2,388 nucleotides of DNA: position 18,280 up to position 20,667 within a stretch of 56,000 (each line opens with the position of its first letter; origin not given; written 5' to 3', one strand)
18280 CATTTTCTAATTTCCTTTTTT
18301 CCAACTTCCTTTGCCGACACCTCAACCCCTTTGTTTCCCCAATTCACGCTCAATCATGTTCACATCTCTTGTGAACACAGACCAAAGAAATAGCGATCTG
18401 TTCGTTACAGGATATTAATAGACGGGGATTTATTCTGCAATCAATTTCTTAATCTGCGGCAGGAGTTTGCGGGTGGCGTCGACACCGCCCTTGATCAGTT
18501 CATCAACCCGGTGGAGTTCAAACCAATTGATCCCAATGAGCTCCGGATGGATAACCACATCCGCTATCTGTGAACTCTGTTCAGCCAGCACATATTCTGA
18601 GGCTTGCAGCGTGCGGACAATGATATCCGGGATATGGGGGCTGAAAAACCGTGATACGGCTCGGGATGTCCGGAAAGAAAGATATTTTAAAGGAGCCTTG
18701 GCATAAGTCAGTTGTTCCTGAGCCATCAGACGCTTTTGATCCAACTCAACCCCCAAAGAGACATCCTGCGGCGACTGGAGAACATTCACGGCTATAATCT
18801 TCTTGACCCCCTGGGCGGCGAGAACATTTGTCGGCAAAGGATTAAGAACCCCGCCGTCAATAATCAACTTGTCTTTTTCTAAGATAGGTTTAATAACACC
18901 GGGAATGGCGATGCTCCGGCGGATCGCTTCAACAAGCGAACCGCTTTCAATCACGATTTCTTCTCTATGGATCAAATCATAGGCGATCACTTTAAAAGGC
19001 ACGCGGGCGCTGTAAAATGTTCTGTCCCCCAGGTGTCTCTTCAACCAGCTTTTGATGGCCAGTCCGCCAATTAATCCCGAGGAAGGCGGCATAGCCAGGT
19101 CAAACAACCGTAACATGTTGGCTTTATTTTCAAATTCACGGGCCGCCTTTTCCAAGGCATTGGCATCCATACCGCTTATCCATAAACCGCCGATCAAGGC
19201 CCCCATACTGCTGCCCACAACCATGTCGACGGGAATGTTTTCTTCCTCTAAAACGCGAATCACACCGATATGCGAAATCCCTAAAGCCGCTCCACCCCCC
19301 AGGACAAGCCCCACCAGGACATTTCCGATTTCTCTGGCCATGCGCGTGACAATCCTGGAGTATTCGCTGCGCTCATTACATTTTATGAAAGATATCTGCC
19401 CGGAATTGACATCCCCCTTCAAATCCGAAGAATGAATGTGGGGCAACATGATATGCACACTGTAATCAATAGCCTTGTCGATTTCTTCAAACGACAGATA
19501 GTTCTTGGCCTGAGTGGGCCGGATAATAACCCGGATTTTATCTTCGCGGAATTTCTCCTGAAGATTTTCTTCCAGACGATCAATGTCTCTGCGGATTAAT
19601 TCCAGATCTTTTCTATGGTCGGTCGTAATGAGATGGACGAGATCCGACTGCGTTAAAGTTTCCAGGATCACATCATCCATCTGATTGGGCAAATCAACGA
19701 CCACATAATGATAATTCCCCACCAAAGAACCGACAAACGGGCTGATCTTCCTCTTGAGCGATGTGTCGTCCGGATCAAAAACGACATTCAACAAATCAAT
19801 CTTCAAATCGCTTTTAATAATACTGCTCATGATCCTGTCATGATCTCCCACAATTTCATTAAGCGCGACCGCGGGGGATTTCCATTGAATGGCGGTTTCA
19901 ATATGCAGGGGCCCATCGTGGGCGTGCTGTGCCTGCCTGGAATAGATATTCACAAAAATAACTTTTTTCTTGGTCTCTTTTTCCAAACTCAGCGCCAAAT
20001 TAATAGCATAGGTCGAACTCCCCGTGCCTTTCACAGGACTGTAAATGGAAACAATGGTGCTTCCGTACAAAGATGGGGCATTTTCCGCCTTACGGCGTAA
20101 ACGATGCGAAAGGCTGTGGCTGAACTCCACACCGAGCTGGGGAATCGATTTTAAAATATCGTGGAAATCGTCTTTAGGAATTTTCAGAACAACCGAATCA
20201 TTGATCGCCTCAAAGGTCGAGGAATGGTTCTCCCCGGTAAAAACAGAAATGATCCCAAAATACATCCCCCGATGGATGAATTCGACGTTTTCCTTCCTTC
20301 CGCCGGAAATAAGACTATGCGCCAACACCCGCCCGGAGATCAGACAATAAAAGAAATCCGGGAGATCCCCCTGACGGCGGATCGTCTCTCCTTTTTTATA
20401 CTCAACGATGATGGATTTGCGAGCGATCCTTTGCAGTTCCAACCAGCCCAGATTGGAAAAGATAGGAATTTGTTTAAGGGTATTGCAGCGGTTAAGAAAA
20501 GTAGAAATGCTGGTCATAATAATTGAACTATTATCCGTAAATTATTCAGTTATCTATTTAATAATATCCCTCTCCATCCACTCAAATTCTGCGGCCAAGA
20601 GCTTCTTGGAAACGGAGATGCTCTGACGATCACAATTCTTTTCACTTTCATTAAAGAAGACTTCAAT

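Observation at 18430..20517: cNMP-binding, degenerate MinD/ParA-like and patatin phospholipase in one 695-aa protein, adjacent to a beta-oxidation cluster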

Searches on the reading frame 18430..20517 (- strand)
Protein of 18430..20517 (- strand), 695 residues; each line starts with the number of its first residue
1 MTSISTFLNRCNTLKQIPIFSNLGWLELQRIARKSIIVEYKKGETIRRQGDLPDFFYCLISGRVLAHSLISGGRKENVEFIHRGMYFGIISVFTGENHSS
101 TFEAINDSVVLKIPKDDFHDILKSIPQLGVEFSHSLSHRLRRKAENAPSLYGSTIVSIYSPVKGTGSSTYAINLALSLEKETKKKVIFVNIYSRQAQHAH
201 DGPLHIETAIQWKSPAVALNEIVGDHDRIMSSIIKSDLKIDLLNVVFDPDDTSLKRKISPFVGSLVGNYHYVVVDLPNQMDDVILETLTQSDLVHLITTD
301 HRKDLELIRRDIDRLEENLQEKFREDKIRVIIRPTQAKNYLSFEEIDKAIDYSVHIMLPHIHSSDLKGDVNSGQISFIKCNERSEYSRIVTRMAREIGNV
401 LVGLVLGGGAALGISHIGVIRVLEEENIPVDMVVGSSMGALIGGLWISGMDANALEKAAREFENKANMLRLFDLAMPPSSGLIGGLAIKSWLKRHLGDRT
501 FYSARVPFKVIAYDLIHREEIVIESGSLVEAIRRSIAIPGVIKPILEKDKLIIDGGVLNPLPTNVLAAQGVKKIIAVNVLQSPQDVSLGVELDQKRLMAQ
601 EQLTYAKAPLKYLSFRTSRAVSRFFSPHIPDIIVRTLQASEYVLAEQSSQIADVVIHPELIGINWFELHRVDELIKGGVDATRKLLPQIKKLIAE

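Call 5: search_protein_families(library=pfam, proteins=[window:18430-20517:-], max_evalue=0.01)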
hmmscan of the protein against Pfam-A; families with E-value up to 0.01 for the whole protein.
window:18430-20517:- (695 aa): 3 families
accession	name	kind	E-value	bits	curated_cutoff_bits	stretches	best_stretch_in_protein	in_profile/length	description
PF01734.28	Patatin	-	1.2e-28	101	27.7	1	404-566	1-190/191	Patatin-like phospholipase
PF00027.35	cNMP_binding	-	5.3e-20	71.6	27.5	1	38-123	2-87/89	Cyclic nucleotide-binding domain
PF13614.12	AAA_31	-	0.00035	21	27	1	155-297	3-145/177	AAA domain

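Call 6: search_protein_families(library=ncbifam, proteins=[window:18430-20517:-], max_evalue=0.01)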
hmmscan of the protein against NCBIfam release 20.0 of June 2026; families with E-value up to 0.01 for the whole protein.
window:18430-20517:- (695 aa): 14 families
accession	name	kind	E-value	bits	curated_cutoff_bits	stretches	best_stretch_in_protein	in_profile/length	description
NF007623.0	PRK10279.1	equivalog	3.1e-32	112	272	1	400-693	4-297/301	patatin-like phospholipase RssA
NF041163.2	encap_f2b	equivalog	1.5e-08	34.2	400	1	12-141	71-202/450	family 2B encapsulin nanocompartment shell protein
NF043045.1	T4SS_VpdC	equivalog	9.7e-08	30.5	1000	1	404-465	308-369/880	Dot/Icm T4SS effector VpdC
NF007707.0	PRK10402.1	subfamily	3.2e-07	30.2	180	1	31-144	27-140/226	transcriptional regulator YeiL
NF006901.0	PRK09392.1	equivalog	1.5e-06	27.7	211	1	12-142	7-136/236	transcriptional activator FtrB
NF008732.0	PRK11753.1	equivalog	2.6e-06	27.1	266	1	28-147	16-136/214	cAMP-activated global transcriptional regulator CRP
NF050806.1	TransRegFixKCaul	equivalog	5.8e-06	25.7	300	1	36-121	24-106/215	transcriptional regulator FixK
NF050815.1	TransActFtrBCaul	equivalog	2.4e-05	23.7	300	1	14-129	11-125/251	transcriptional activator FtrB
TIGR03018.1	pepcterm_TyrKin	hypoth_equivalog_domain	0.00025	20.4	230.65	1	139-190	21-72/207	XrtA-associated tyrosine autokinase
NF041546.1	ParA_partition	equivalog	0.0015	18.1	180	0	258-356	66-163/203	ParA family partition ATPase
NF008365.0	PRK11161.1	subfamily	0.0017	17.7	228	1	33-140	48-151/250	fumarate/nitrate reduction transcriptional regulator Fnr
TIGR03815.1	CpaE_hom_Actino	equivalog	0.0045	16.2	154.45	0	136-181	96-139/340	septum site-determining protein Ssd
NF008669.0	PRK11670.1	equivalog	0.0046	15.9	348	0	140-187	93-141/369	iron-sulfur cluster carrier protein ApbC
NF052518.1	TransRegLdrP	equivalog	0.0069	16.4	300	0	40-113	4-76/195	transcriptional regulator LdrP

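Call 7: find_homologous_proteins(query=window:18433-20517:-)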
Query window:18433-20517:- (695 aa): 554 proteins with E <= 0.001 among 8000 candidates; the best 120 are listed.
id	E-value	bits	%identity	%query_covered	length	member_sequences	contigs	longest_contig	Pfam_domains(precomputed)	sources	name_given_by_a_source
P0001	0.0e+0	1534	100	100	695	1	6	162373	PF00027.36,PF01734.28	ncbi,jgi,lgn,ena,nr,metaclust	ncbi:MAG TPA: hypothetical protein DD723_01875 [Candidatus Omnitrophica bacterium]|nr:MAG: hypotheti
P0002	8.1e-296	1001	65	100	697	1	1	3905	PF13614.13,PF00027.36,PF01734.28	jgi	jgi:NTE family protein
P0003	1.6e-286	970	62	100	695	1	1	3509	PF13614.13,PF00027.36,PF01734.28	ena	-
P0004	2.5e-283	960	62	100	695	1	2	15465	PF00027.36,PF01734.28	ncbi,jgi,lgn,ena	-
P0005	4.0e-283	959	61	100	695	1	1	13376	PF13614.13,PF00027.36,PF01734.28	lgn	-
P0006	1.3e-279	948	61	100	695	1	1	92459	PF00027.36,PF01734.28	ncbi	-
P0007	1.3e-278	944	61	100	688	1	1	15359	PF13614.13,PF00027.36,PF01734.28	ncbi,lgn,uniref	ncbi:UPF0028 protein YchK [hydrothermal vent metagenome]|uniref:UPF0028 protein YchK n=1 Tax=hydroth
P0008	1.7e-278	944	60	100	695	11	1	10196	PF00027.36,PF01734.28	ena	-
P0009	3.4e-278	943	61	99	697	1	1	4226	PF13614.13,PF00027.36,PF01734.28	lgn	-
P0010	8.7e-278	941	61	100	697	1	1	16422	PF00027.36,PF01734.28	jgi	-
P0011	1.9e-277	940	61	100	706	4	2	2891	PF13614.13,PF00027.36,PF01734.28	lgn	-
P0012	4.4e-277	939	61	100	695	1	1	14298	PF13614.13,PF00027.36,PF01734.28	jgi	-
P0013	1.9e-276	937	61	100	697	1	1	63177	PF00027.36,PF01734.28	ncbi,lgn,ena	-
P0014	2.0e-276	937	60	100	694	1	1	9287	PF00027.36,PF01734.28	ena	-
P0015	2.6e-276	937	60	100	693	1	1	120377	PF00027.36,PF01734.28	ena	-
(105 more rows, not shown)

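Call 8: search_solved_structures(query=window:18433-20517:-, max_evalue=1)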
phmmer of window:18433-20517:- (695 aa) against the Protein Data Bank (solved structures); distinct sequences matched with E-value up to 1: 144 (the best 60 are shown).
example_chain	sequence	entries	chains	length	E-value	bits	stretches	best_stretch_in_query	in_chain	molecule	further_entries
5fqu_A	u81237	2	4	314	2.4e-28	102.4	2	402-463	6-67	PATATIN-LIKE PROTEIN, PLPD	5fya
9ya0_MA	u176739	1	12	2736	8.7e-24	87.3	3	13-123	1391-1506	PCR12, TGME49_219070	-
5dyk_A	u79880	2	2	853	2.9e-06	29.4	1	14-107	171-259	CGMP-dependent protein kinase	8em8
3j4q_B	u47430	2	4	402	3.3e-06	29.2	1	14-121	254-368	cAMP-dependent protein kinase type II-alpha regulatory subunit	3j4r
4ev0_A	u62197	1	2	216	3.8e-06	29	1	39-142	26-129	Transcription regulator, Crp family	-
2qvs_B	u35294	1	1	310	4.5e-06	28.7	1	14-120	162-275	cAMP-dependent protein kinase type II-alpha regulatory subunit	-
9d2f_b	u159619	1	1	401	1.1e-05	27.5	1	14-119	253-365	cAMP-dependent protein kinase type II-alpha regulatory subunit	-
5kbf_A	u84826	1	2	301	1.9e-05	26.7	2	29-125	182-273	CAMP-dependent protein kinase regulatory subunit, putative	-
3d0s_A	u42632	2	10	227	4.1e-05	25.6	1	29-150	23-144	TRANSCRIPTIONAL REGULATORY PROTEIN | PROBABLE TRANSCRIPTIONAL REGULATORY PROTEIN (PROBABLY CRP/ FNR-FAMILY)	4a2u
3mzh_A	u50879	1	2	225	4.1e-05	25.6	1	29-150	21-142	PROBABLE TRANSCRIPTIONAL REGULATORY PROTEIN (PROBABLY CRP/FNR-FAMILY)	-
3h3u_A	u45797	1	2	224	4.2e-05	25.5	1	29-150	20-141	PROBABLE TRANSCRIPTIONAL REGULATORY PROTEIN (PROBABLY CRP/FNR-FAMILY)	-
3i54_A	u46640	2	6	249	4.8e-05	25.3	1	28-150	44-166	Transcriptional regulator, Crp/Fnr family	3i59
2z69_A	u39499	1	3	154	5.3e-05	25.2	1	15-146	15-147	DNR protein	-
5ezr_A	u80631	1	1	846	5.4e-05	25.2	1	13-107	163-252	cGMP-dependent protein kinase, putative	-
4rz7_A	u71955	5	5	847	5.4e-05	25.2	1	13-107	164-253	cGMP-dependent protein kinase, putative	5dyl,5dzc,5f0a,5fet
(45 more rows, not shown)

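Call 22: predict_structure(alignment_id=A1)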
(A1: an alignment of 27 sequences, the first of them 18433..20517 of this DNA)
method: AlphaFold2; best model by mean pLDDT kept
length: 695 residues; sequences in the alignment: 27
mean_pLDDT: 82.5   pTM: 0.72
mean pLDDT of the five models: 82.5, 80.0, 76.8, 69.5, 69.2
residues with pLDDT >= 90: 208; 70-90: 405; 50-70: 64; < 50: 18
segments of 3 or more residues with pLDDT < 50: 1-4, 146-151, 198-205
pLDDT, mean of each block of 10 residues (from residue 1): 60 79 86 90 87 90 79 66 80 86 83 93 87 74 48 82 83 93 91 67 51 86 79 87 88 77 77 88 77 89 89 85 76 71 76 82 72 78 85 89 89 94 94 94 93 95 81 63 80 90 86 89 91 88 86 81 87 91 83 84 79 79 61 73 87 91 82 95 97 89
secondary structure, 60 per line:
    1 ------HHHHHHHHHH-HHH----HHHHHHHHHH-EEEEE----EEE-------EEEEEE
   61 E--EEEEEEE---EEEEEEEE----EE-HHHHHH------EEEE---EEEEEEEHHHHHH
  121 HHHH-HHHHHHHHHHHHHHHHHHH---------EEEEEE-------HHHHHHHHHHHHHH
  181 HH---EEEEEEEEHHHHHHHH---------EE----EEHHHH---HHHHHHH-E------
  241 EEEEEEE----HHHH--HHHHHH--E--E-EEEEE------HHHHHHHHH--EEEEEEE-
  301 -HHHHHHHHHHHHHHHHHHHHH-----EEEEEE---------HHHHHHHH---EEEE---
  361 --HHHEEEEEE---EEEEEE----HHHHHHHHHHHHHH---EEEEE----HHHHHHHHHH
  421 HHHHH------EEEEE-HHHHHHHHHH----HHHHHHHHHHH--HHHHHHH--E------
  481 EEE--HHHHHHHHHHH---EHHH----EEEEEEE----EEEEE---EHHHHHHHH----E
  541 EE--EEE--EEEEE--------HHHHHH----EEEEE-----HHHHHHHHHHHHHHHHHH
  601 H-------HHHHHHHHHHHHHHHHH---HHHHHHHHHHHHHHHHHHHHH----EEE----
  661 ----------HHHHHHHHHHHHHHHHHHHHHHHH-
elements in order (helices of 4 or more, strands of 3 or more residues): H7-16 H25-34 E36-40 E45-47 E55-61 E64-70 E74-81 H89-94 E101-104 E108-114 H115-124 H126-144 E154-159 H167-182 E186-193 H194-201 H219-222 H226-232 E241-247 H252-255 H258-263 E271-275 H282-290 E293-299 H302-322 E328-333 H343-350 E354-357 E366-371 E375-380 H385-398 E402-406 H411-425 E432-436 H438-447 H452-462 H465-471 E481-483 H486-496 E508-514 E519-523 H528-535 E540-542 E545-547 E550-554 H563-568 E573-577 H583-601 H609-625 H629-649 E654-656 H671-694
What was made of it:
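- On NTE/PNPLA6 family: A single CNB domain and an extra ParA-like domain (calls 5, 22).
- Checked: (2) The AlphaFold model has pLDDT 82.5 and pTM 0.72 (call 22).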

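Call 25: fold_search(model_id=the predicted structure, library=pdb)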
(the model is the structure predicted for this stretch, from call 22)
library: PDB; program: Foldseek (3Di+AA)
matches with E <= 10: 1798; with E <= 0.001: 835
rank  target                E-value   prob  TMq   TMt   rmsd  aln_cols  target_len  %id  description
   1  5fya_A                3.0e-18  1.00  0.33  0.85   3.2       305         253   28  Cubic crystal of the native PlpD (released 2016-04-06)
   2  5fya_B                3.9e-17  1.00  0.31  0.79   6.6       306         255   26  Cubic crystal of the native PlpD (released 2016-04-06)
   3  5fqu_B                9.3e-17  1.00  0.31  0.81   5.8       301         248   26  Orthorhombic crystal structure of of PlpD (selenomethionine derivative) (released 2016-04-06)
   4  5fqu_A                1.4e-16  1.00  0.31  0.81   5.8       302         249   26  Orthorhombic crystal structure of of PlpD (selenomethionine derivative) (released 2016-04-06)
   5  9iom                  5.1e-11  1.00  0.30  0.64   7.3       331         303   17  CapE apo form (released 2025-05-21)
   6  9kh6_A                1.5e-10  1.00  0.32  0.62   7.5       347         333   14  cryo-EM structure of lipase/ligand/substrate complex (released 2026-03-04)
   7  9ioq                  2.0e-10  1.00  0.30  0.62   7.5       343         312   16  Crystal structure of CapE bound cUA (released 2025-05-21)
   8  3ea0_B                2.3e-10  1.00  0.23  0.59   5.0       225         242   20  Crystal Structure of ParA Family ATPase from Chlorobium tepidum TLS (released 2008-09-23)
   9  9ion_C                2.5e-10  1.00  0.30  0.64   4.4       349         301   17  Cryo-EM structure of cUA bound CapE filament (released 2025-05-21)
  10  3etq_A                2.7e-10  1.00  0.18  0.60   3.3       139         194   24  X-ray structure of cysteine-free fragment of mHCN2 C-terminal region from amino acids 443-630 including C508N, C584S,  (released 2009-06-23)
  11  2z69_B                3.6e-10  1.00  0.19  0.79   4.7       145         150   24  Crystal Structure of the sensor domain of the transcriptional regulator DNR from Pseudomonas aeruginosa (released 2008-03-18)
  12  3dkw_A                3.8e-10  1.00  0.18  0.49  11.9       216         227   18  Crystal Structure of DNR from Pseudomonas aeruginosa. (released 2009-05-19)
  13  9iop_C                4.2e-10  1.00  0.29  0.62  10.6       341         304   17  Cryo-EM structure of cUA and MAFP bound CapE filament (released 2025-05-21)
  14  9ion_B                4.2e-10  1.00  0.29  0.62   6.6       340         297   17  Cryo-EM structure of cUA bound CapE filament (released 2025-05-21)
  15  3u11_A                4.5e-10  1.00  0.18  0.58   2.9       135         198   23  Tetramerization dynamics of the C-terminus underlies isoform-specific cAMP-gating in HCN channels (released 2011-10-26)
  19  3ea0_A                8.2e-10  1.00  0.24  0.63   4.8       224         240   19  Crystal Structure of ParA Family ATPase from Chlorobium tepidum TLS (released 2008-09-23)
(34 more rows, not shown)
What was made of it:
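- Checked: (3) Foldseek gives 3ea0 at E 2e-10 (call 25).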

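Call 26: find_related_loci(query=A1, collection=genome_contigs, flank=10000)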
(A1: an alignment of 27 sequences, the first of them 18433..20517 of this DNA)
Query A1 (695 aa) in genome_contigs; peptide patterns used: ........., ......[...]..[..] (x = any residue, [..] = any of these).
400 stretches matched a pattern; 331 encode a relative of the query (tblastn E <= 1e-3); the best 80 are kept; 80 distinct loci.
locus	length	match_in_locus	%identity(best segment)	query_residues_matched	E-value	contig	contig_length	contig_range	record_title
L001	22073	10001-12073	61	1-693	0e+0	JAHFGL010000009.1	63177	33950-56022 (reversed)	MAG: Candidatus Omnitrophota bacterium isolate nzgw314 NODE_532_length_63178_cov_4.546537, whole genome shotgun sequence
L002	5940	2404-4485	60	1-694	0e+0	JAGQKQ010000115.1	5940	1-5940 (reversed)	MAG: Candidatus Omnitrophota bacterium isolate HKST-UBA08 NODE_115_length_5940_cov_2.838137, whole genome shotgun sequen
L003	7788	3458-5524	60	1-693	0e+0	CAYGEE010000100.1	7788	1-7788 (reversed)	MAG TPA_asm: uncultured Planctomycetales bacterium isolate ERP113451_co3_410 genome assembly, contig: NODE_8263_length_7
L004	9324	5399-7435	61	1-684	0e+0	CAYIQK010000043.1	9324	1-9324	MAG TPA_asm: uncultured Planctomycetales bacterium isolate ERP119705_co25_244 genome assembly, contig: NODE_7066_length_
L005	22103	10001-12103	61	1-693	0e+0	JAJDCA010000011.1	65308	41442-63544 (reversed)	MAG: Candidatus Omnitrophota bacterium isolate OFTM38 OFTM38_10, whole genome shotgun sequence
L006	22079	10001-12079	61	1-693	0e+0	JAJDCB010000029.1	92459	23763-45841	MAG: Candidatus Omnitrophota bacterium isolate OFTM390 OFTM390_28, whole genome shotgun sequence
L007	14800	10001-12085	58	1-695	0e+0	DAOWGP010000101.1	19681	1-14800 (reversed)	MAG TPA_asm: Candidatus Omnitrophota bacterium isolate CSMAG_1994 CSMAG_1994_k141_164571_length_19681_cov_69.6963, whole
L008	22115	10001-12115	59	1-693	0e+0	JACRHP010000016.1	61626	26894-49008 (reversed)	MAG: Candidatus Omnitrophota bacterium isolate NC_groundwater_1780_Pr3_B-0.1um_53_71 SR-2_scaffold_141_571553, whole gen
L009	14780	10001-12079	58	1-693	0e+0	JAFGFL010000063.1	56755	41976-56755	MAG: Candidatus Omnitrophota bacterium isolate Zod_Metabat.1316 k87_10714918, whole genome shotgun sequence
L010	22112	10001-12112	59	1-693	0e+0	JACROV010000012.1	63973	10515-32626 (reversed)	MAG: Candidatus Omnitrophota bacterium isolate NC_groundwater_1970_Pr3_S-0.2um_51_5 scaffold_58004, whole genome shotgun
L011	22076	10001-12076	59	1-695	0e+0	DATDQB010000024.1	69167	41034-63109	MAG TPA_asm: Candidatus Omnitrophota bacterium isolate SMAG_U7936 k141_744064, whole genome shotgun sequence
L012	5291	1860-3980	58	1-693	0e+0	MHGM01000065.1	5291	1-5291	MAG: Omnitrophica WOR_2 bacterium RIFCSPHIGHO2_01_FULL_52_10 rifcsphigho2_01_scaffold_49798, whole genome shotgun sequen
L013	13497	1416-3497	58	1-695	0e+0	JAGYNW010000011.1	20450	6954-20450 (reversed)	MAG: Candidatus Omnitrophota bacterium isolate M55B153 11, whole genome shotgun sequence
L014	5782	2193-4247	58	1-693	0e+0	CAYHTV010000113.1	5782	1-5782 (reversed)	MAG TPA_asm: uncultured Planctomycetales bacterium isolate ERP119705_co15_632 genome assembly, contig: NODE_18208_length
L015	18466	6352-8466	58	1-693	0e+0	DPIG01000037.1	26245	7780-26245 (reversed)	MAG TPA_asm: Candidatus Omnitrophota bacterium isolate UBA10147 contig_5059, whole genome shotgun sequence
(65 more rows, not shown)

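Call 32: search_protein_families(library=padloc, proteins=[window:18433-20517:-], max_evalue=0.01)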
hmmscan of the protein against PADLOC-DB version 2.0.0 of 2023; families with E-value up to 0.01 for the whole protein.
window:18433-20517:- (695 aa): 3 families
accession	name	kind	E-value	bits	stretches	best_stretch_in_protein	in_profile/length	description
PDLC00732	Effector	-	5.7e-08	30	1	30-196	31-186/301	TIR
PDLC00731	Effector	-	8.5e-08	29.5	1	29-147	34-148/306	TIR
PDLC02371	PycTIR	-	2e-07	28.7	1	29-192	31-183/288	-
